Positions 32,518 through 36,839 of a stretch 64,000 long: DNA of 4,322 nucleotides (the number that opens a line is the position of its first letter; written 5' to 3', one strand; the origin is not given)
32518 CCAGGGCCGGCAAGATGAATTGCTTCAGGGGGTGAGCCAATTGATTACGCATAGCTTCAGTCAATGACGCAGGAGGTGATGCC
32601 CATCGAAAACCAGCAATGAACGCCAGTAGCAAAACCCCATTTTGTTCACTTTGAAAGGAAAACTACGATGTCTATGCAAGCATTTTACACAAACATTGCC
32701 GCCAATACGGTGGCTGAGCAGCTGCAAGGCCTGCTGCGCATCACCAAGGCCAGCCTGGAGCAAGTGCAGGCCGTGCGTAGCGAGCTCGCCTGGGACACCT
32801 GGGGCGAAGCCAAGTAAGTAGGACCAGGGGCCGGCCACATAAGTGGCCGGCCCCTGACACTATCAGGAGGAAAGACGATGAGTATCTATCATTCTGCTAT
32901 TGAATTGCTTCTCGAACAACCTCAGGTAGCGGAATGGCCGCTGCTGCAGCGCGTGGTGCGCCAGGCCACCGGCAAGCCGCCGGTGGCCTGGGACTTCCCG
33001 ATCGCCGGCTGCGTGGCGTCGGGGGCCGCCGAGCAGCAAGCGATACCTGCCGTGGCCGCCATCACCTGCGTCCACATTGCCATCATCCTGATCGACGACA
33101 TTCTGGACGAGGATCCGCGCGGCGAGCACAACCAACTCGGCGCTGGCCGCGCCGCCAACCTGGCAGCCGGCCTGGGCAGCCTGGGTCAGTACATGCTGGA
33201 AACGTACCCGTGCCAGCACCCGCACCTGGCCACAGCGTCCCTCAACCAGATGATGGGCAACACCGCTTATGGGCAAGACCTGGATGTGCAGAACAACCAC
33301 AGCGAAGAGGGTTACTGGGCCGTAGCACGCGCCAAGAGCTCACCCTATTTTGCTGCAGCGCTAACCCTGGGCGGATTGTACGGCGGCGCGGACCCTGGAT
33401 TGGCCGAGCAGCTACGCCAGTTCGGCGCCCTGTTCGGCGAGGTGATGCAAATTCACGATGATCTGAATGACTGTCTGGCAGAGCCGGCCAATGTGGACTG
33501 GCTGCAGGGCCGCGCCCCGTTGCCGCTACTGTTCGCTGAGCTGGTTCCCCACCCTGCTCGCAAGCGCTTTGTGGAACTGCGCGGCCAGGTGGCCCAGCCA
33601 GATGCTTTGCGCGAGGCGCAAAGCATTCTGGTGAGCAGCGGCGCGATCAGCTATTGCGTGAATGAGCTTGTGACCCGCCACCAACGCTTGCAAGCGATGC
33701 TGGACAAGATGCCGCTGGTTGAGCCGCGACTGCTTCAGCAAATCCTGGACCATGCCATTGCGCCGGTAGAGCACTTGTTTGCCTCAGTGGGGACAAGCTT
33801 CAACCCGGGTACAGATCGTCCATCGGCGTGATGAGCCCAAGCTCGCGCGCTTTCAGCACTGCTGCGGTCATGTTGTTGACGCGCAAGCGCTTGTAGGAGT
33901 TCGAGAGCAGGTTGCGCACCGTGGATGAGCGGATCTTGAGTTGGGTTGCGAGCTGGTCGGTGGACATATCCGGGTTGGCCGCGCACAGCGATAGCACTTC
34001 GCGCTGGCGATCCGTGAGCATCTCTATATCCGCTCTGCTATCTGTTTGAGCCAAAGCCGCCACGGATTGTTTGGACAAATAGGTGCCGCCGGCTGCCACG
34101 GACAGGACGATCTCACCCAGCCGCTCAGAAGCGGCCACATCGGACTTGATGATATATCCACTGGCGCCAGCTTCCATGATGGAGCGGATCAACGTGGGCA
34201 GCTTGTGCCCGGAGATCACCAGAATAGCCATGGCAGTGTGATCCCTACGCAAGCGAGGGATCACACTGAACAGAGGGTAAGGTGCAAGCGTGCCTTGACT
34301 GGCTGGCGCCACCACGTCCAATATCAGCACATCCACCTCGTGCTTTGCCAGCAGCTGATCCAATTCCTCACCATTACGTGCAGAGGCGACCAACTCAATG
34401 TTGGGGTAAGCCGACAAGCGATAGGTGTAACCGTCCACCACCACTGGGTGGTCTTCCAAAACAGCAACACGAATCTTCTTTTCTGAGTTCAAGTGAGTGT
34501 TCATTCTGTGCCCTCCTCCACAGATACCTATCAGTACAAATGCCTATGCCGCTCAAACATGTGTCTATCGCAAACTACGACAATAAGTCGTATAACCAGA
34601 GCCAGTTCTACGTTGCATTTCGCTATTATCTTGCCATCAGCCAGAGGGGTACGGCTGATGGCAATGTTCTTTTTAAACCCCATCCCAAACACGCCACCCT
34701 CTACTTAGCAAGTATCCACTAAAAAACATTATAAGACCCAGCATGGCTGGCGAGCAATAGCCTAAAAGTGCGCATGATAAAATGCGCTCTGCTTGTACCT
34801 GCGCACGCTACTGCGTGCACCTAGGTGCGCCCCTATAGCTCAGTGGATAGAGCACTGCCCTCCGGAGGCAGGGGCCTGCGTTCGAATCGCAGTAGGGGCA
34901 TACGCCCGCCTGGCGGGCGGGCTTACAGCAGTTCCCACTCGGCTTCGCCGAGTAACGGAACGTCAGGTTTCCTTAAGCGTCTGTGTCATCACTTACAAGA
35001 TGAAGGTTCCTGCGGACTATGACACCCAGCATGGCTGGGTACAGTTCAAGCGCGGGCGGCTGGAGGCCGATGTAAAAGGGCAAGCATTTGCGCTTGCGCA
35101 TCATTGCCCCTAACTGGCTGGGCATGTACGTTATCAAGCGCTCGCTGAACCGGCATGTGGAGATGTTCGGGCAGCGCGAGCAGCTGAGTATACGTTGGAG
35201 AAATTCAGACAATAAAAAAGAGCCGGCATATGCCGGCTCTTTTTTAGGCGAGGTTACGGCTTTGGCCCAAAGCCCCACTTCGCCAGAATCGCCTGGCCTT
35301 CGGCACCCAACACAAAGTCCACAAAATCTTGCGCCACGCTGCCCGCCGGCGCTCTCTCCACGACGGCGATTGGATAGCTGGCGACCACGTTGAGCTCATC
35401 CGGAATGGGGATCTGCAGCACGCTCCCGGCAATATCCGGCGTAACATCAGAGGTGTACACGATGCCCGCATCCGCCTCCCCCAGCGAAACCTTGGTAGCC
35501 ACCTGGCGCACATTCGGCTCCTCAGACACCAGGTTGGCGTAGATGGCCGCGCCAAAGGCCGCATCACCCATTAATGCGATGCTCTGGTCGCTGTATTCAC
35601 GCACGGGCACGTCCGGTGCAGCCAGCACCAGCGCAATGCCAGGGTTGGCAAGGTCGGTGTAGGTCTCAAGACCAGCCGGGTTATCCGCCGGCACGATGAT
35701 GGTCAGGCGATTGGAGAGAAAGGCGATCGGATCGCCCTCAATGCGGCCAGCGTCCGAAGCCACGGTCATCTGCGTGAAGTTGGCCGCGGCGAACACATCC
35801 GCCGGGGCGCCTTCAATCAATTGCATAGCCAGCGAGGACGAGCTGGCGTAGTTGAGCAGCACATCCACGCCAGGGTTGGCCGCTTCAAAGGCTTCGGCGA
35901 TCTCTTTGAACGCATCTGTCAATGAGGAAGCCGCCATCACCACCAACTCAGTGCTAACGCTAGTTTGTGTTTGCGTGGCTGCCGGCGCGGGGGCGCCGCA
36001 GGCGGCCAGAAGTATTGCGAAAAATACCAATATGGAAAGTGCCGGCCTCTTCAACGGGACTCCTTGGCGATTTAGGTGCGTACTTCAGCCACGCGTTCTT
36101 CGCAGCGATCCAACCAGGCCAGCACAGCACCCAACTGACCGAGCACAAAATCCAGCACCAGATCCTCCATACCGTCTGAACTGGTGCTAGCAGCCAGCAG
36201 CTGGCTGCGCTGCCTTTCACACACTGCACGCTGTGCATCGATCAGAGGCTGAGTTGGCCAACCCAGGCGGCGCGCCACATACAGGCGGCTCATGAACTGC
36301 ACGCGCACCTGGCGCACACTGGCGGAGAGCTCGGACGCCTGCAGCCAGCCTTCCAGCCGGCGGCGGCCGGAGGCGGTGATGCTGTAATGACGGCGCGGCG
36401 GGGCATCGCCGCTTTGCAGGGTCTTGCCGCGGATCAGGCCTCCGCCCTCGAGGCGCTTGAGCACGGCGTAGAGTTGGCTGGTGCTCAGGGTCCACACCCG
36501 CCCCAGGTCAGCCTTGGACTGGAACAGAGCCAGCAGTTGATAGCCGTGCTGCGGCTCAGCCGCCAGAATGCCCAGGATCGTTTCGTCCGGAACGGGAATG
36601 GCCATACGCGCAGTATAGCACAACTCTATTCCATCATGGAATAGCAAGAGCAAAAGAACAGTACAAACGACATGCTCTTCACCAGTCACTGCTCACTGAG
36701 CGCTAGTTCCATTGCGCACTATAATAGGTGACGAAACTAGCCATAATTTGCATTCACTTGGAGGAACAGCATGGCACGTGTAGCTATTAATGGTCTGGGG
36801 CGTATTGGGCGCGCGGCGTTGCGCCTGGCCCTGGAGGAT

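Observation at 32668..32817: Unannotated 49-aa ORF with a ComX-like Trp-containing C terminus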

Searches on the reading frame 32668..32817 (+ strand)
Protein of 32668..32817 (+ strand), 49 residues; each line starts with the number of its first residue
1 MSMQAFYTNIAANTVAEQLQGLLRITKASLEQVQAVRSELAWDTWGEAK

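Call 3: search_protein_families(library=pfam, proteins=[window:32668-32817:+], max_evalue=0.01)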
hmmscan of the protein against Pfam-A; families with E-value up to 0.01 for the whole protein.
window:32668-32817:+ (49 aa): 0 families

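Call 4: search_protein_families(library=ncbifam, proteins=[window:32668-32817:+], max_evalue=0.01)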
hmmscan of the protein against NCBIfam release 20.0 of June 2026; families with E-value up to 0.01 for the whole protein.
window:32668-32817:+ (49 aa): 0 families

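Call 6: find_encoding_contigs(protein=window:32668-32817:+, flank=6000, max_places=10)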
Protein window:32668-32817:+ (49 aa): no gene with exactly this product is on record in the collection.

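Call 36: find_homologous_proteins(query=A3, max_evalue=0.001)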
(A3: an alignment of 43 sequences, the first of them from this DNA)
Query A3 (43 sequences) (49 aa, profile of the alignment): 54 proteins with E <= 0.001 among 440 candidates.
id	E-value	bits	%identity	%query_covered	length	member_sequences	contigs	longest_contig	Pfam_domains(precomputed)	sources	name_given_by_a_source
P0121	3.8e-12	64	-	-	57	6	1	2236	-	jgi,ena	jgi:hypothetical protein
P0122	4.4e-12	64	65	92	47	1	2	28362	-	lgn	-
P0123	5.2e-12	63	31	98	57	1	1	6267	-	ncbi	-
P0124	6.3e-12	63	25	94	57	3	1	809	-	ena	-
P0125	6.6e-12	63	70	100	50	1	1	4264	-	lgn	-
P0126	7.4e-12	63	29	98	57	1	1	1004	-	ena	-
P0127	9.0e-12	63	-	-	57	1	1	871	-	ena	-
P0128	1.1e-11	62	32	78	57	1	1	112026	-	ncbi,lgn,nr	ncbi:MAG: hypothetical protein HY865_03105 [Chloroflexi bacterium]|nr:hypothetical protein [Chlorofl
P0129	1.4e-11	62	29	98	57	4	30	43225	-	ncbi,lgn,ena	-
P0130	2.1e-11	62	29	98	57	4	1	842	-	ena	-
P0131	2.2e-11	61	33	96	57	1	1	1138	-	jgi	jgi:hypothetical protein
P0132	3.4e-11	61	-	-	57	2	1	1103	-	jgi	-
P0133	5.0e-11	60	-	-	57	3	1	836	-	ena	-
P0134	6.2e-11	60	96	100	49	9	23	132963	-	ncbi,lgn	-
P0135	6.2e-11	60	90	100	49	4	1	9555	-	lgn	-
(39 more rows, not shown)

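Call 62: search_protein_families(library=pfam, proteins=[window:32668-32814:+], max_evalue=10)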
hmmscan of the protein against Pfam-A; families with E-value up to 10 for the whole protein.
window:32668-32814:+ (49 aa): 1 family
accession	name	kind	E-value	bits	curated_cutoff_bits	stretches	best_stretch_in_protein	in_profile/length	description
PF21137.3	ANM3_C2H2_Zf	-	0.25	11.7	27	1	24-43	20-39/46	Protein arginine N-methyltransferase 3, C2H2 zinc finger domain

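Call 63: search_protein_families(library=ncbifam, alignment_id=A3, max_evalue=1)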
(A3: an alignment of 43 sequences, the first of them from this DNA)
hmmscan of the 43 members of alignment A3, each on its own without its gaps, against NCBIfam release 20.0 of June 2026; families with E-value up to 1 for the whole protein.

A. member 1, seq(49 aa): 0 families

B. families by the number of members that match (of 43 scanned): 8 families
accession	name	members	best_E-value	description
NF040712.1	SepH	1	0.012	septation protein SepH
NF010460.0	PRK13885.1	1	0.059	conjugal transfer protein TrbG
TIGR04493.1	microcomp_PduM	1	0.065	PduM family microcompartment protein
TIGR04471.1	rSAM_mob_pairA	1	0.074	radical SAM mobile pair protein A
NF002741.0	PRK02726.1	1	0.11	molybdenum cofactor guanylyltransferase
NF000329.2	bla_B2_CphA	1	0.13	CphA family subclass B2 metallo-beta-lactamase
NF002950.0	PRK03606.1-3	1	0.19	ureidoglycolate lyase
TIGR02611.1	TIGR02611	1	0.19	TIGR02611 family protein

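Call 77: predict_structure(alignment_id=A8)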
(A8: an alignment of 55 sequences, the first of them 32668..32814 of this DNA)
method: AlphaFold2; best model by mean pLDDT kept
length: 49 residues; sequences in the alignment: 55
mean_pLDDT: 74.4   pTM: 0.38
mean pLDDT of the five models: 74.4, 69.5, 66.8, 65.9, 64.8
residues with pLDDT >= 90: 0; 70-90: 35; 50-70: 13; < 50: 1
segments of 3 or more residues with pLDDT < 50: none
pLDDT, mean of each block of 10 residues (from residue 1): 77 73 82 78 61
secondary structure, 60 per line:
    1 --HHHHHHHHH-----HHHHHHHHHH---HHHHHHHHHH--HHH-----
elements in order: H3-11 H17-26 H30-39

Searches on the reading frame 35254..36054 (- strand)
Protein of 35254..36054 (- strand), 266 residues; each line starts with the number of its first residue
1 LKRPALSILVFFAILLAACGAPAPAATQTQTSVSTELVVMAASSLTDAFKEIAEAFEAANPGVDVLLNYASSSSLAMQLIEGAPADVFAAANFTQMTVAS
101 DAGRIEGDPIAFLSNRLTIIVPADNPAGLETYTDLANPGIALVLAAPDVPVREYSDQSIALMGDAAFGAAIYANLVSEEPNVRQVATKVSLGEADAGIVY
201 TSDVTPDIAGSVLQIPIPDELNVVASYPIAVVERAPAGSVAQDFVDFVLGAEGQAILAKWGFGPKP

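Call 3: search_protein_families(library=pfam, proteins=[window:35254-36054:-], max_evalue=0.01)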
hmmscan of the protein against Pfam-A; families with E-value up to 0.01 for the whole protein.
window:35254-36054:- (266 aa): 5 families
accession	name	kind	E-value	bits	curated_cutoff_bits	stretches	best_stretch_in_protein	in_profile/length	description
PF13531.11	SBP_bac_11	-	4e-50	171.1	25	1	37-262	1-226/227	Bacterial extracellular solute-binding protein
PF01547.30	SBP_bac_1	-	9.5e-19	68.9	26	1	42-255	1-307/307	Bacterial extracellular solute-binding protein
PF12727.12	PBP_like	-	9.6e-06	25.3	27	1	110-198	64-149/193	PBP superfamily domain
PF13416.11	SBP_bac_8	-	0.00012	22.4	27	1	184-264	177-260/279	Bacterial extracellular solute-binding protein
PF12849.12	PBP_like_2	-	0.00016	22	27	1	27-130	2-106/267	PBP superfamily domain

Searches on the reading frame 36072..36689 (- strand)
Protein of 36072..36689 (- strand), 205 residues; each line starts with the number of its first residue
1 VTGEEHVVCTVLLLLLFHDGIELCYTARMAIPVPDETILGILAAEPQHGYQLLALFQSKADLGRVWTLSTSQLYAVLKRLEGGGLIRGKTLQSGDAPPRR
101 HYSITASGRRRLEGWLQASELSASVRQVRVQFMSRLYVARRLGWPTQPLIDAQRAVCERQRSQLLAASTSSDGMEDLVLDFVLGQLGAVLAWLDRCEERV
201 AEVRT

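Call 3: search_protein_families(library=pfam, proteins=[window:36072-36689:-], max_evalue=0.01)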
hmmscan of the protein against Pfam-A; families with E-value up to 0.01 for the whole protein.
window:36072-36689:- (205 aa): 2 families
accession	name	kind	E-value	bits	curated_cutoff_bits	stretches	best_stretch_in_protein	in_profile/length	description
PF03551.20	PadR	-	3e-15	56.4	27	1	38-113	1-74/75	Transcriptional regulator PadR-like family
PF13463.12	HTH_27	-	0.0026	18.5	22.2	1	57-108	19-68/68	Winged helix DNA-binding domain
